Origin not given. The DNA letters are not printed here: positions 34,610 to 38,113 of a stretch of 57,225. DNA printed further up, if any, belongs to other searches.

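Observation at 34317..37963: Candidate new two-gene defence module: SIR2/STAND/TPR/cold-shock-domain protein plus a CheD-like deamidase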

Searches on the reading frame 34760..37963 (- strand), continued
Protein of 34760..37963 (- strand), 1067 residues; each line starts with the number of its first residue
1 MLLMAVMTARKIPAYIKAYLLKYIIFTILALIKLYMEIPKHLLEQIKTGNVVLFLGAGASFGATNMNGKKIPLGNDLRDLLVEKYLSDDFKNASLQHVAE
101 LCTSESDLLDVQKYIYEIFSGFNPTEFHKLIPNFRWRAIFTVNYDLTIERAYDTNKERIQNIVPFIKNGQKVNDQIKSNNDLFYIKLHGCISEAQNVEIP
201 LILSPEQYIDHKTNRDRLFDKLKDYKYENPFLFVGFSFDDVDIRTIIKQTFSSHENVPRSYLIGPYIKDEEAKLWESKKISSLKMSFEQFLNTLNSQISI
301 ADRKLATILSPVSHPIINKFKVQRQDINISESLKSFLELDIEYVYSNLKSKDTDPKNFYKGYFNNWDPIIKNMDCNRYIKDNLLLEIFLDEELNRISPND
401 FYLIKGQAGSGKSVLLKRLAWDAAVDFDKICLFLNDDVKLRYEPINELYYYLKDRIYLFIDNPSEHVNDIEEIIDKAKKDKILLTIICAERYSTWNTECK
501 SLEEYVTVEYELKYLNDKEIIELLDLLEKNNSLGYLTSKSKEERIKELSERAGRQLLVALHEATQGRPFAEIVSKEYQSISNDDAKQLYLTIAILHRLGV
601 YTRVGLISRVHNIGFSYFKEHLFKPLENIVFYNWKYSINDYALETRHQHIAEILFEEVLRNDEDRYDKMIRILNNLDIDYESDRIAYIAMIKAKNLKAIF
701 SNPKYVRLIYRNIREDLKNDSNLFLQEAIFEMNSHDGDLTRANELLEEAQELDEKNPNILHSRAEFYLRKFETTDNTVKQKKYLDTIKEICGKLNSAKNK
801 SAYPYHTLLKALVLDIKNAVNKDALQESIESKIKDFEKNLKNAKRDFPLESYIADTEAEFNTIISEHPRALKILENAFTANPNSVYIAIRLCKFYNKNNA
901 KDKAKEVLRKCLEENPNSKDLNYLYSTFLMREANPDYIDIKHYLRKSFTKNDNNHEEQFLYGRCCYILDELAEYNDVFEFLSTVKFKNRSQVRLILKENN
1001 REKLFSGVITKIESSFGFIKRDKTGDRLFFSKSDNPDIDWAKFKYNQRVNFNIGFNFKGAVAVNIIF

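Call 80: predict_structure(alignment_id=A5)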
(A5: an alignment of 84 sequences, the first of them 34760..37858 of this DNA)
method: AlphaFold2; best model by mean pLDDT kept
length: 1032 residues; sequences in the alignment: 84
mean_pLDDT: 86.9   pTM: 0.76
mean pLDDT of the five models: 86.9, 85.4, 84.1, 83.7, 81.5
residues with pLDDT >= 90: 392; 70-90: 610; 50-70: 28; < 50: 2
segments of 3 or more residues with pLDDT < 50: none
pLDDT, mean of each block of 10 residues (from residue 1): 87 89 83 84 92 89 88 88 88 91 83 89 89 84 83 80 81 78 82 87 84 72 86 87 87 92 83 63 77 77 89 87 82 92 89 81 87 86 95 94 86 92 93 91 91 90 83 86 88 89 88 76 79 87 89 92 87 80 78 81 81 86 92 93 89 92 92 91 86 93 92 92 93 92 91 92 81 94 85 85 88 82 86 83 87 88 88 92 91 87 93 86 92 91 85 80 87 90 90 86 85 94 91 89
secondary structure, 60 per line:
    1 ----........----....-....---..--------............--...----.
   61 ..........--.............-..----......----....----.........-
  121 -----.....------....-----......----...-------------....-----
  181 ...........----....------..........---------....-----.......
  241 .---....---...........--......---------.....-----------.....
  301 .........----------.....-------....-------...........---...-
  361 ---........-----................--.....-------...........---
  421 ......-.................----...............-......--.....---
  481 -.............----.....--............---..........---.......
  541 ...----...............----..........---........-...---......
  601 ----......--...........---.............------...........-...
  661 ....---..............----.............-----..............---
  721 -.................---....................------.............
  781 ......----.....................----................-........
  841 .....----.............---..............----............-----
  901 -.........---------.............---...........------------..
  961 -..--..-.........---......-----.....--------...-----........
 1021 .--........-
elements in order (helices of 4 or more, strands of 3 or more residues): H5-12 E17-20 H22-25 H39-50 H60-70 H73-85 H93-98 E103-106 H111-119 E126-130 H137-140 E146-151 H172-175 H181-191 E196-199 H206-215 E225-228 H234-241 E245-248 H252-262 H265-270 H280-284 H296-305 E306-309 H320-324 H332-335 H343-353 E364-371 H377-392 E395-399 H407-417 E421-426 H428-444 E449-456 H457-463 H465-470 E473-477 H482-494 H499-503 H506-517 H521-530 H534-543 H548-562 H569-576 H580-587 E595-600 E605-610 H613-623 H627-639 H646-656 H658-664 H668-681 H686-698 H704-717 H722-738 H742-761 H768-786 H791-811 H816-831 H833-845 H850-862 H866-879 H884-895 H902-910 H920-932 H936-946 E969-977 E981-986 E992-996 E1013-1021 E1024-1031

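Call 83: fold_search(model_id=the predicted structure, library=pdb)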
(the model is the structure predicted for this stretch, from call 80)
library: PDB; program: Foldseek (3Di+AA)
matches with E <= 10: 1722; with E <= 0.001: 251
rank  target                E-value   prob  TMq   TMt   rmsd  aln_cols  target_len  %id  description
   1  9jap_A                1.3e-24  1.00  0.25  0.30  27.4       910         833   16  Helical structure of EfAvs5(SIR2-STAND) (released 2025-03-19)
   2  9zjr                  3.1e-20  1.00  0.46  0.43  12.5      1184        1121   13  Human sterile alpha motif domain-containing protein 9 (SAMD9), monomer (released 2026-02-25)
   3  9zjz                  5.9e-19  1.00  0.45  0.42  13.1      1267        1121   12  Human sterile alpha motif domain-containing protein 9 (SAMD9), loss-of-function mutant R685Q/G686C/I968C (released 2026-02-25)
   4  9zjs_B                7.0e-19  1.00  0.40  0.40  29.2      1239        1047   12  Human sterile alpha motif domain-containing protein 9 (SAMD9), asymmetric dimer "shell" shape (released 2026-02-25)
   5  6mfv_A                1.5e-10  1.00  0.19  0.28  19.4       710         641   15  Crystal structure of the Signal Transduction ATPase with Numerous Domains (STAND) protein with a tetratricopeptide rep (released 2019-02-20)
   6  8wya_E                2.4e-10  1.00  0.20  0.23  26.7      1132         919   12  Cryo-EM structure of DSR2-tube complex (released 2024-04-10)
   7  8zc9_A                5.0e-10  1.00  0.21  0.22  30.7      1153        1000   13  The Cryo-EM structure of DSR2-Tail tube-NAD+ complex (released 2024-09-11)
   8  8wy9_A                7.4e-10  1.00  0.21  0.23  29.0      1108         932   13  Cryo-EM structure of DSR2 apo (partial) complex (released 2024-04-10)
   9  8wy8_A                1.6e-09  1.00  0.21  0.23  27.4      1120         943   12  Cryo-EM structure of DSR2 apo complex (released 2024-04-10)
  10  8wy8_B                1.6e-09  1.00  0.20  0.22  26.4      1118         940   12  Cryo-EM structure of DSR2 apo complex (released 2024-04-10)
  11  8wkn_B                3.2e-09  1.00  0.22  0.23  28.9      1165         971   12  Cryo-EM structure of DSR2-DSAD1 (released 2024-05-01)
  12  8xew_C                3.9e-09  1.00  0.21  0.22  27.9      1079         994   14  Cryo-EM structure of defence-associatedsirtuin 2 (DSR2) H171A protein (released 2024-10-23)
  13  8xfe_A                4.5e-09  1.00  0.22  0.23  27.4      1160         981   12  Cryo-EM structure of defence-associated sirtuin 2 (DSR2) H171A protein in complex with DSR anti-defence 1(DSAD1) (released 2024-10-23)
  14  6lhx_A                8.1e-08  1.00  0.20  0.42  19.5       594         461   13  Crystal structure of ThsA (released 2020-06-24)
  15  8bto_A                3.4e-07  1.00  0.20  0.41  20.0       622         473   12  Helical structure of BcThsA in complex with 1''-3'gcADPR (released 2024-02-21)
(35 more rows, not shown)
